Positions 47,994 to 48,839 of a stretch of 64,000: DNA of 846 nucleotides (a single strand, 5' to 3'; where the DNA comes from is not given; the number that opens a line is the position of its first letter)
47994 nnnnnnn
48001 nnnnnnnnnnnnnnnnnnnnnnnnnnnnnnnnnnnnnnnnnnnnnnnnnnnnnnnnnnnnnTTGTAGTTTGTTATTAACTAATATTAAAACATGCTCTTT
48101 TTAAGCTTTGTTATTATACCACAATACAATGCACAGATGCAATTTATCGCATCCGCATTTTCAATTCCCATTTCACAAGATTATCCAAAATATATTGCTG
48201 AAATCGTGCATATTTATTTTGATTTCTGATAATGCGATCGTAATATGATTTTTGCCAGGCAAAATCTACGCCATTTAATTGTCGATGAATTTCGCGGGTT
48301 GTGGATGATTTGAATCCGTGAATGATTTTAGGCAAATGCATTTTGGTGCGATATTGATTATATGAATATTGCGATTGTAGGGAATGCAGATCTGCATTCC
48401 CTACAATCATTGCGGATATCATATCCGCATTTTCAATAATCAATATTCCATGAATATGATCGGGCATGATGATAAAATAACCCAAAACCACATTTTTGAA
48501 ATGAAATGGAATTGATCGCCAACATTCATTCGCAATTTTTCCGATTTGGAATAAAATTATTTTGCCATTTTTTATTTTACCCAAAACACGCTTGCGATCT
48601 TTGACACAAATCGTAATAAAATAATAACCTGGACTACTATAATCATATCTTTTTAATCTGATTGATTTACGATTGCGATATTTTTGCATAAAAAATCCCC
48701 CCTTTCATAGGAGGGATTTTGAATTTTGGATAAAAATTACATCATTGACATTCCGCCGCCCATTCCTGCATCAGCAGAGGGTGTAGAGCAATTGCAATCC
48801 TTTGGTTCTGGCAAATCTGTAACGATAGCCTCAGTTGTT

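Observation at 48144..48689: RAYT/IS200-like HuH transposase beside groEL carries an in-frame REP-like GTAG-flanked palindrome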

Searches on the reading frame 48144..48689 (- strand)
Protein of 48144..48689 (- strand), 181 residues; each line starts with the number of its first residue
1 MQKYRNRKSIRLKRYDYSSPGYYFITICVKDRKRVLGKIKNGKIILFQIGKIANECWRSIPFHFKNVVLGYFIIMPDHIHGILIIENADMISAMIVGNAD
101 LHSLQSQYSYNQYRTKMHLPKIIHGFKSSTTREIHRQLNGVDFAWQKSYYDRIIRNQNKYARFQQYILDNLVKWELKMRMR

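Call 5: search_protein_families(library=pfam, proteins=[window:48144-48689:-], max_evalue=0.01)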
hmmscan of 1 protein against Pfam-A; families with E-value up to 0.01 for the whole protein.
window:48144-48689:- (181 aa): 1 family
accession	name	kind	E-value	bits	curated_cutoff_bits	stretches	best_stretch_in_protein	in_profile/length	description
PF01797.21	Y1_Tnp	-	1.9e-06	28.4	23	1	112-168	58-119/121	Transposase IS200 like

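Call 6: search_protein_families(library=ncbifam, proteins=[window:48144-48689:-], max_evalue=0.01)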
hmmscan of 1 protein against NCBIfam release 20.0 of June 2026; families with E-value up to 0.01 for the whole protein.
window:48144-48689:- (181 aa): 1 family
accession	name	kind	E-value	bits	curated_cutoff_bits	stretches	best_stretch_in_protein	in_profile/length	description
NF047646.1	REP_Tyr_transpos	equivalog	1.4e-16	60.7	80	2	117-176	70-136/146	REP-associated tyrosine transposase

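Call 7: find_homologous_proteins(query=window:48144-48689:-, max_evalue=0.001)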
Query window:48144-48689:- (181 aa): 335 proteins with E <= 0.001 among 350 candidates; the best 120 are listed.
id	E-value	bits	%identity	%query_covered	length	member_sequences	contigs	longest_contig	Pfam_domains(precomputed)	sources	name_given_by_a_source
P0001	4.6e-118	409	100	100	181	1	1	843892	PF01797.22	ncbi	-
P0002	1.2e-50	190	53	97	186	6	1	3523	PF01797.22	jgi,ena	-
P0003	9.6e-49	183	45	97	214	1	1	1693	PF01797.22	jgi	-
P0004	1.0e-48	183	50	95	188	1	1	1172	PF01797.22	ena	-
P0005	2.5e-47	179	53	95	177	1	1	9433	PF01797.22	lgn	-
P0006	1.4e-46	176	51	96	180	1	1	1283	PF01797.22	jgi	jgi:putative transposase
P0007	3.2e-46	175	51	97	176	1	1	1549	PF01797.22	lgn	-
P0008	5.6e-46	174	51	94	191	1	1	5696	PF01797.22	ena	-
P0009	7.1e-46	174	51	95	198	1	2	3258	PF01797.22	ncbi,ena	-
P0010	1.1e-45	174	54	94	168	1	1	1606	PF01797.22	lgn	-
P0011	2.0e-44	169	49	97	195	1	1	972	PF01797.22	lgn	-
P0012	4.6e-44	168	50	93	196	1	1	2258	PF01797.22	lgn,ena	-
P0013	7.7e-44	167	51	94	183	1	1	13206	PF01797.22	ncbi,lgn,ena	-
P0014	1.5e-43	167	48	94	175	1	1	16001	PF01797.22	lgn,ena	-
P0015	5.6e-43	165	50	85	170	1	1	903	PF01797.22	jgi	jgi:REP element-mobilizing transposase RayT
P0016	6.9e-43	164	49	94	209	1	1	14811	PF01797.22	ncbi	-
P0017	7.8e-43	164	49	91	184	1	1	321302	PF01797.22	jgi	jgi:putative transposase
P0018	3.2e-42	162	47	94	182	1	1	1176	PF01797.22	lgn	-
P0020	1.4e-41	160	40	99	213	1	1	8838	PF01797.22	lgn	-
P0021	7.7e-41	158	51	93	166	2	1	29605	PF01797.22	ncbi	-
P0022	1.3e-39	154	47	94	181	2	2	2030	PF01797.22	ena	-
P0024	1.7e-39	153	46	94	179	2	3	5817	PF01797.22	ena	-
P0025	2.4e-39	153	45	94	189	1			PF01797.22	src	-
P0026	5.2e-39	152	49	94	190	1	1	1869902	-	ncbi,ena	-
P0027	2.7e-38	149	46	97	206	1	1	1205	PF01797.22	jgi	jgi:putative transposase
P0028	3.2e-38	149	45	97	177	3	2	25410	PF01797.22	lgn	-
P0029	4.9e-38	149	45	94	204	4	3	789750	PF01797.22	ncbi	ncbi:MAG: transposase [Brevinematia bacterium]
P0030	5.0e-38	149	47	94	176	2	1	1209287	PF01797.22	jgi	jgi:putative transposase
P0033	1.4e-36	144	45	96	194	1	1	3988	PF01797.22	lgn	-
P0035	1.7e-36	144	43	94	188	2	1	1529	PF01797.22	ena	-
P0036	2.0e-36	143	43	94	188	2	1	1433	PF01797.22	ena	-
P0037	2.2e-35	140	40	96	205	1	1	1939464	PF01797.22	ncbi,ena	-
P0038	3.4e-35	139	47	94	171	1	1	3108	PF01797.22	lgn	-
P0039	4.6e-35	139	45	92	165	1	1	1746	PF01797.22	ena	-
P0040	1.3e-34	137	45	96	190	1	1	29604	PF01797.22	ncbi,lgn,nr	ncbi:MAG: transposase [Spirochaetes bacterium]|nr:transposase [Spirochaetota bacterium]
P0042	1.6e-34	137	38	94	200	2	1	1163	PF01797.22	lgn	-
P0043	1.8e-34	137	40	96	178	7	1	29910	PF01797.22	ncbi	-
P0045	2.2e-34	137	44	97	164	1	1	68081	PF01797.22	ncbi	-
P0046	2.4e-34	137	43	95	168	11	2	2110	PF01797.22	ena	-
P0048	4.3e-34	136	40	97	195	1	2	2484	PF01797.22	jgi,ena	-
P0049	6.2e-34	135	41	96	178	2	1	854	PF01797.22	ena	-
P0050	7.4e-34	135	40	97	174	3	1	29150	PF01797.22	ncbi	ncbi:MAG: transposase [Bacteroidota bacterium]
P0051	1.4e-33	134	45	96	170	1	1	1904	PF01797.22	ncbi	-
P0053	1.8e-33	134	41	96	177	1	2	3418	PF01797.22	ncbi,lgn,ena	-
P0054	2.0e-33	134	38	96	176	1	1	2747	PF01797.22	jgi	jgi:REP element-mobilizing transposase RayT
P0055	2.1e-33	134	44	95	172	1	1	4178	PF01797.22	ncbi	-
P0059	2.9e-33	133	36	94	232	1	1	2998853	PF01797.22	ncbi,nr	ncbi:MAG: hypothetical protein IPN29_13520 [Saprospiraceae bacterium]|nr:hypothetical protein [Sapro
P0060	4.7e-33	132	54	71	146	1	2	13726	PF01797.22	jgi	jgi:REP element-mobilizing transposase RayT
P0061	4.9e-33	132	44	93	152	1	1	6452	PF01797.22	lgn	-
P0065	1.4e-32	131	43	97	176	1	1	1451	PF01797.22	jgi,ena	-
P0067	1.7e-32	131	40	96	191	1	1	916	PF01797.22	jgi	-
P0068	2.0e-32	130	43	93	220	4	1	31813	PF01797.22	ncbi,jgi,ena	ncbi:MAG: transposase [Eubacteriales bacterium]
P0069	2.1e-32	130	37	96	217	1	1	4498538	PF01797.22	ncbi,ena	-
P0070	3.1e-32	130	45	93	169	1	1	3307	PF01797.22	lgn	-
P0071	3.9e-32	129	43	96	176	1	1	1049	PF01797.22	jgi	-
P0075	5.3e-32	129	39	96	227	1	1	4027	PF01797.22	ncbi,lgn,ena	-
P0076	5.7e-32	129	42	93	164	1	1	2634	PF01797.22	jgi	jgi:putative transposase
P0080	8.9e-32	128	40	97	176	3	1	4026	PF01797.22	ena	-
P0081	1.3e-31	128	40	98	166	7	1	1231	PF01797.22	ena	-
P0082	1.4e-31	128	37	96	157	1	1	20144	PF01797.22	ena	-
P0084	1.8e-31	127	43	94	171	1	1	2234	PF01797.22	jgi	-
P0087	2.9e-31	127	37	92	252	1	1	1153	PF01797.22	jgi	jgi:putative transposase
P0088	2.9e-31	127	39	93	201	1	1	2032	PF01797.22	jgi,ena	-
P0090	3.5e-31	126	39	93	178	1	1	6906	PF01797.22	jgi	-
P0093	5.1e-31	126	40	96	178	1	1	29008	PF01797.22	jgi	jgi:REP-associated tyrosine transposase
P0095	5.3e-31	126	40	96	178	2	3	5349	PF01797.22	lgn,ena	-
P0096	5.5e-31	126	41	94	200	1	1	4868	PF01797.22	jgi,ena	-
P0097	5.6e-31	126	41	96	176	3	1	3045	PF01797.22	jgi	-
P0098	6.1e-31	125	39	96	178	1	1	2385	PF01797.22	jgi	-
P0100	9.6e-31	125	40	97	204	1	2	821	PF01797.22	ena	-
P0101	1.2e-30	124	41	94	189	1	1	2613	PF01797.22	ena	-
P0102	1.6e-30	124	38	96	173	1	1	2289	PF01797.22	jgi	jgi:putative transposase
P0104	1.8e-30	124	42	97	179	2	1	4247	PF01797.22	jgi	jgi:REP element-mobilizing transposase RayT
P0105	2.2e-30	124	56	48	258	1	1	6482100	PF01797.22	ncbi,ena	-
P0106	2.3e-30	124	49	75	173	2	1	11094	PF01797.22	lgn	-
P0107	2.9e-30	123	37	94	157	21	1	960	PF01797.22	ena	-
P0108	3.1e-30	123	43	97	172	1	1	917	PF01797.22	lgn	-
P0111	5.9e-30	122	40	95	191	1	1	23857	PF01797.22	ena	-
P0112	6.1e-30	122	42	97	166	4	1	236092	PF01797.22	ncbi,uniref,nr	ncbi:MAG: transposase [Ignavibacterium album]|uniref:transposase n=1 Tax=Ignavibacterium album TaxID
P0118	3.1e-29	120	42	98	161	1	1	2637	PF01797.22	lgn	-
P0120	4.2e-29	119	33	97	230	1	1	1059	PF01797.22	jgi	jgi:REP element-mobilizing transposase RayT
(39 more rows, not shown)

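Call 22: find_related_loci(query=A1, collection=metagenome_contigs, flank=4000)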
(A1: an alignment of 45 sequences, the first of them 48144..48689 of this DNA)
Query A1 (181 aa) in metagenome_contigs; peptide patterns used: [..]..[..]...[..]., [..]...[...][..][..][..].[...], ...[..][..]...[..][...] (x = any residue, [..] = any of these).
600 stretches matched a pattern (row limit reached: there are more); 567 encode a relative of the query (tblastn E <= 1e-3); the best 80 are kept; 80 distinct loci.
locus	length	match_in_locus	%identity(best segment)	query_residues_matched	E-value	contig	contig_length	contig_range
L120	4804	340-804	46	5-173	2e-43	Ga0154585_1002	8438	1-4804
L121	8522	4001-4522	44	3-177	7e-42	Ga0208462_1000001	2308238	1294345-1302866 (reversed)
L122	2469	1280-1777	45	3-176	1e-41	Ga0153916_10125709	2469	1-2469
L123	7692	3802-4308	41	5-175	2e-41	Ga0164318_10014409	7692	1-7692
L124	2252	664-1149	42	1-174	9e-41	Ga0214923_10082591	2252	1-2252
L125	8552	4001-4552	37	7-176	6e-40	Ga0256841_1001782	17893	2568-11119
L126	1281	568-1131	40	3-177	4e-41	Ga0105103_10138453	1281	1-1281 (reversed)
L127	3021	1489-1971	43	7-176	6e-40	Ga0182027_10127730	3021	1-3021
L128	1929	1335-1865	41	1-176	1e-39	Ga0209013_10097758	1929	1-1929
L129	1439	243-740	40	6-175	2e-40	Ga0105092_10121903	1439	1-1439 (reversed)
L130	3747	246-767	44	8-181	3e-39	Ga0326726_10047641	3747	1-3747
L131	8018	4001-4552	40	7-175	2e-38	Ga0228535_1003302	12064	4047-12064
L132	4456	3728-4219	45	1-173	2e-38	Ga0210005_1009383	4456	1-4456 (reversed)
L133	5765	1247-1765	41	1-174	2e-38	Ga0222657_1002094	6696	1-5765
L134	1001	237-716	42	8-172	1e-39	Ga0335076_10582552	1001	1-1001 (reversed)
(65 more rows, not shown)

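Call 39: search_solved_structures(query=A1, max_evalue=0.01, show_alignments=1)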
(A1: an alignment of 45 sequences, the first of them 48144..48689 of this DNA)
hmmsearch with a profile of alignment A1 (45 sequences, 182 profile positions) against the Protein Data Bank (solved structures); distinct sequences matched with E-value up to 0.01: 1.
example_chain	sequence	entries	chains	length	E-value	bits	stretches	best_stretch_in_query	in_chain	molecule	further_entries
4er8_A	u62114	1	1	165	4e-06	29.7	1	128-172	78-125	TnpArep for protein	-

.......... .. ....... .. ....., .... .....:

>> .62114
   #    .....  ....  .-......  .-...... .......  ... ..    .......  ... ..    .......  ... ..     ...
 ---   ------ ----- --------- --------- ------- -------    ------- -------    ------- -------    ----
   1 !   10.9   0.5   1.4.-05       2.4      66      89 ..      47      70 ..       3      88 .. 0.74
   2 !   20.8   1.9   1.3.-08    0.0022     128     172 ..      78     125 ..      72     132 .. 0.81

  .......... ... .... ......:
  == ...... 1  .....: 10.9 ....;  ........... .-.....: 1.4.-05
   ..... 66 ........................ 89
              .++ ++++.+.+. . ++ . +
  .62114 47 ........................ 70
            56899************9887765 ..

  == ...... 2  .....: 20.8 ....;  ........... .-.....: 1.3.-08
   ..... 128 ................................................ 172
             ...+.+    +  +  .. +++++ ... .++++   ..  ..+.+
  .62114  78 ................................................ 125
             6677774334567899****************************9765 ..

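Call 44: list_cluster_members(proteins=[P0001])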
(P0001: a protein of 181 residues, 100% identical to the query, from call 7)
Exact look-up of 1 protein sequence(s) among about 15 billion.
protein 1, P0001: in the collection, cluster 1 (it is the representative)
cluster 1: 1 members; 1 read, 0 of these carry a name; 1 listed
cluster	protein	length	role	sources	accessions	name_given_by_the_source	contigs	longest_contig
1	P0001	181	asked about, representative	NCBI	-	-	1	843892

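Call 45: find_encoding_contigs(protein=P0001, flank=3000, max_places=2)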
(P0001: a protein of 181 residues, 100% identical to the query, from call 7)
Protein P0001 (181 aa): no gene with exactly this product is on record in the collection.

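Call 46: predict_structure(alignment_id=A1)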
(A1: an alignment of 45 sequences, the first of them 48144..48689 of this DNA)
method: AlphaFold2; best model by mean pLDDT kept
length: 181 residues; sequences in the alignment: 45
mean_pLDDT: 84.3   pTM: 0.79
mean pLDDT of the five models: 84.3, 83.9, 83.4, 83.2, 82.5
residues with pLDDT >= 90: 121; 70-90: 18; 50-70: 25; < 50: 17
segments of 3 or more residues with pLDDT < 50: 1-3, 101-106, 111-114
pLDDT, mean of each block of 10 residues (from residue 1): 55 74 96 97 96 98 93 98 84 51 46 62 96 96 96 92 95 91 84
secondary structure, 60 per line:
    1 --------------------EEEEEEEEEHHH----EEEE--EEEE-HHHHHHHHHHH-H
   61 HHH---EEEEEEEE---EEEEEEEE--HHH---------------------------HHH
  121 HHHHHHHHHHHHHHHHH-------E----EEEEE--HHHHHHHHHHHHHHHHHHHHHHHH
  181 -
elements in order: E21-29 E37-40 E43-46 H48-58 H60-63 E67-74 E78-85 H118-137 E150-154 H157-180

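Call 48: fold_search(model_id=the predicted structure, library=pdb)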
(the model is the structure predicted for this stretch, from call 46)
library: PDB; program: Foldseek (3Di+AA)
matches with E <= 10: 785; with E <= 0.001: 30
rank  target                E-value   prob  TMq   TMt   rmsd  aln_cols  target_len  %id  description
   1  2xm3_D                1.1e-06  1.00  0.44  0.60   8.4       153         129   19  Deinococcus radiodurans ISDra2 Transposase Left end DNA complex (released 2010-10-13)
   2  2xma_A                1.2e-06  1.00  0.44  0.57   8.2       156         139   18  DEINOCOCCUS RADIODURANS ISDRA2 TRANSPOSASE RIGHT END DNA COMPLEX (released 2010-10-13)
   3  2xm3_A                1.2e-06  1.00  0.44  0.61   8.2       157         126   19  Deinococcus radiodurans ISDra2 Transposase Left end DNA complex (released 2010-10-13)
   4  2xma_B                1.3e-06  1.00  0.44  0.58   8.2       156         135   18  DEINOCOCCUS RADIODURANS ISDRA2 TRANSPOSASE RIGHT END DNA COMPLEX (released 2010-10-13)
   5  2xma_E                1.8e-06  1.00  0.43  0.54   8.4       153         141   19  DEINOCOCCUS RADIODURANS ISDRA2 TRANSPOSASE RIGHT END DNA COMPLEX (released 2010-10-13)
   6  2xm3_C                1.8e-06  1.00  0.43  0.60   8.3       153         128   19  Deinococcus radiodurans ISDra2 Transposase Left end DNA complex (released 2010-10-13)
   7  2xqc_D                1.8e-06  1.00  0.43  0.58   9.7       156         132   18  DEINOCOCCUS RADIODURANS ISDRA2 TRANSPOSASE COMPLEXED WITH LEFT END RECOGNITION AND CLEAVAGE SITE AND ZN (released 2010-10-13)
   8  2xm3_B                2.0e-06  1.00  0.43  0.59   8.2       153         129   19  Deinococcus radiodurans ISDra2 Transposase Left end DNA complex (released 2010-10-13)
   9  2xo6_D                3.9e-06  1.00  0.47  0.65   7.4       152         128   17  DEINOCOCCUS RADIODURANS ISDRA2 TRANSPOSASE Y132F MUTANT COMPLEXED WITH LEFT END RECOGNITION AND CLEAVAGE SITE (released 2010-10-13)
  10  2xo6_A                6.7e-06  1.00  0.45  0.59   8.0       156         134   18  DEINOCOCCUS RADIODURANS ISDRA2 TRANSPOSASE Y132F MUTANT COMPLEXED WITH LEFT END RECOGNITION AND CLEAVAGE SITE (released 2010-10-13)
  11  2vjv_A                7.1e-06  1.00  0.49  0.70   5.0       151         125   14  Crystal structure of the IS608 transposase in complex with left end 26-mer DNA hairpin and a 6-mer DNA representing th (released 2008-02-19)
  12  4er8_A                1.3e-05  1.00  0.56  0.61   5.2       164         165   16  Structure of the REP associates tyrosine transposase bound to a REP hairpin (released 2012-08-15)
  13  2vju_A                1.3e-05  1.00  0.50  0.69   7.6       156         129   15  Crystal structure of the IS608 transposase in complex with the complete Right end 35-mer DNA and manganese (released 2008-02-19)
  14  2vju_B                2.0e-05  1.00  0.49  0.64   4.8       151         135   14  Crystal structure of the IS608 transposase in complex with the complete Right end 35-mer DNA and manganese (released 2008-02-19)
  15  2fyx_A                2.1e-05  1.00  0.47  0.63   6.2       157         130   15  Crystal structure of a putative transposase (dr_0177) from deinococcus radiodurans r1 at 1.90 A resolution (released 2006-02-21)
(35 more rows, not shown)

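Call 53: search_dna_similar(query=window:48144-48689:-, collection=plasmids, mode=protein, max_rows=12)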
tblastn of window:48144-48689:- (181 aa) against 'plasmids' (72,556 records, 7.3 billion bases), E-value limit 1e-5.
Records with a match: 5; places in all: 5; records where one place covers at least 80% of the query: 3.
Best place of each record, by identity: 60-80% 1; <60% 4.
By first word of the organism name: Spirosoma 1; Leptolinea 1; Fulvitalea 1; Monoglobus 1; Chloroflexota 1.
By predicted mobility (MOB-suite, as given by PLSDB): non-mobilizable 5.
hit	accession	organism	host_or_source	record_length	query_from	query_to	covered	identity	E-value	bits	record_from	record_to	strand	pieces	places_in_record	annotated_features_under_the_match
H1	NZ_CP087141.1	Spirosoma sp. KNUC1025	Brassica napus,single cell,rhizosphere ...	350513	1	175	97%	37.8%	3e-28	117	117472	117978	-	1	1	transposase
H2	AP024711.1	Leptolinea sp. HRD-7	-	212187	1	176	97%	33.9%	1e-24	106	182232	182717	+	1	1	hypothetical protein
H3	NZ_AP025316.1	Fulvitalea axinellae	-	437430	3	175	96%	33.3%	1e-26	112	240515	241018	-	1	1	transposase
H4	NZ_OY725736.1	Monoglobus pectinilyticus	-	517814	72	175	57%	31.8%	8e-8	58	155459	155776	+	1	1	transposase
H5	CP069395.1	Chloroflexota bacterium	single cell,cold seep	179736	7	46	22%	60.0%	7e-6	52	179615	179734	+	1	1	none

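Call 56: find_encoding_contigs(protein=P0026, flank=10000, max_places=2)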
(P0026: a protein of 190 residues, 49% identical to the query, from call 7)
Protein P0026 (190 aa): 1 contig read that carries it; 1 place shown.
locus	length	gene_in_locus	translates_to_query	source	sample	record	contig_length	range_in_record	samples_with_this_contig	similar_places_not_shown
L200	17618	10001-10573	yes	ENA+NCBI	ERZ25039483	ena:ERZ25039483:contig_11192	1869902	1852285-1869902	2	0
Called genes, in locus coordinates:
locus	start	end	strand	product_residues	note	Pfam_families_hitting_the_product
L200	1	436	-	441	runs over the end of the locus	PF01547:SBP_bac_1, PF13416:SBP_bac_8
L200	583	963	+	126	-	PF09969:DUF2203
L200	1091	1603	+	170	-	PF19780:DUF6265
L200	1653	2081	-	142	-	-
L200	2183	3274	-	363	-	PF00266:Aminotran_5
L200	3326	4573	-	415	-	PF06245:DUF1015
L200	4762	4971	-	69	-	-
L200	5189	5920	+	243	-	PF00756:Esterase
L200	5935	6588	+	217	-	PF03767:Acid_phosphat_B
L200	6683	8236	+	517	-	PF00133:tRNA-synt_1, PF09334:tRNA-synt_1g, PF13603:tRNA-synt_1_2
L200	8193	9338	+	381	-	PF00133:tRNA-synt_1, PF09334:tRNA-synt_1g (faint), PF08264:Anticodon_1, PF10458:Val_tRNA-synt_C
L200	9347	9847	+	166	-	PF05163:DinB, PF12867:DinB_2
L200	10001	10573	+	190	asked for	-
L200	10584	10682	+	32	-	-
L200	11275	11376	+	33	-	-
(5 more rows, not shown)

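Call 57: find_encoding_contigs(protein=P0018, flank=10000, max_places=2)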
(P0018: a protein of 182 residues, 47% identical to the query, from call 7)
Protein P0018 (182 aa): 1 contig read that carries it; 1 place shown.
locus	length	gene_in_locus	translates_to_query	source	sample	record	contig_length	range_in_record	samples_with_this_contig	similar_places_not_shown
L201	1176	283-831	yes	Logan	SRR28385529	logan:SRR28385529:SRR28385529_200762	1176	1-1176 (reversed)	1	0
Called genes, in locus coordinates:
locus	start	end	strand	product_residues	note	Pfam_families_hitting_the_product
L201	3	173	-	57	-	?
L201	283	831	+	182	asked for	PF01797:Y1_Tnp (faint)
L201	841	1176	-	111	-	?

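Call 58: find_encoding_contigs(protein=P0020, flank=10000, max_places=2)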
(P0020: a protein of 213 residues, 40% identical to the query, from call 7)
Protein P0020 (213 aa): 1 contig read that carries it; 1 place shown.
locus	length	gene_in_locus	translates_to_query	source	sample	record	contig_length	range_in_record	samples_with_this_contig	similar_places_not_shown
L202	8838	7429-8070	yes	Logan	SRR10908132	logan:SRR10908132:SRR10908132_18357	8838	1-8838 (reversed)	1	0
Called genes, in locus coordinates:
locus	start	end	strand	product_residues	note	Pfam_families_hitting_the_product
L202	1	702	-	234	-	?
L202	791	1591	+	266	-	PF04203:Sortase (weak)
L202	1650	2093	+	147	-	-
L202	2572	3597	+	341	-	PF01979:Amidohydro_1 (weak)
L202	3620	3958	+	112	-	-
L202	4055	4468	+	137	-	PF13473:Cupredoxin_1 (weak)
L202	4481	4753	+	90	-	PF02583:Trns_repr_metal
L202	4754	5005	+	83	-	-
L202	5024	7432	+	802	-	PF00403:HMA, PF08282:Hydrolase_3 (faint), PF00122:E1-E2_ATPase, PF00702:Hydrolase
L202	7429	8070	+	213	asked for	PF01797:Y1_Tnp (faint)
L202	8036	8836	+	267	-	?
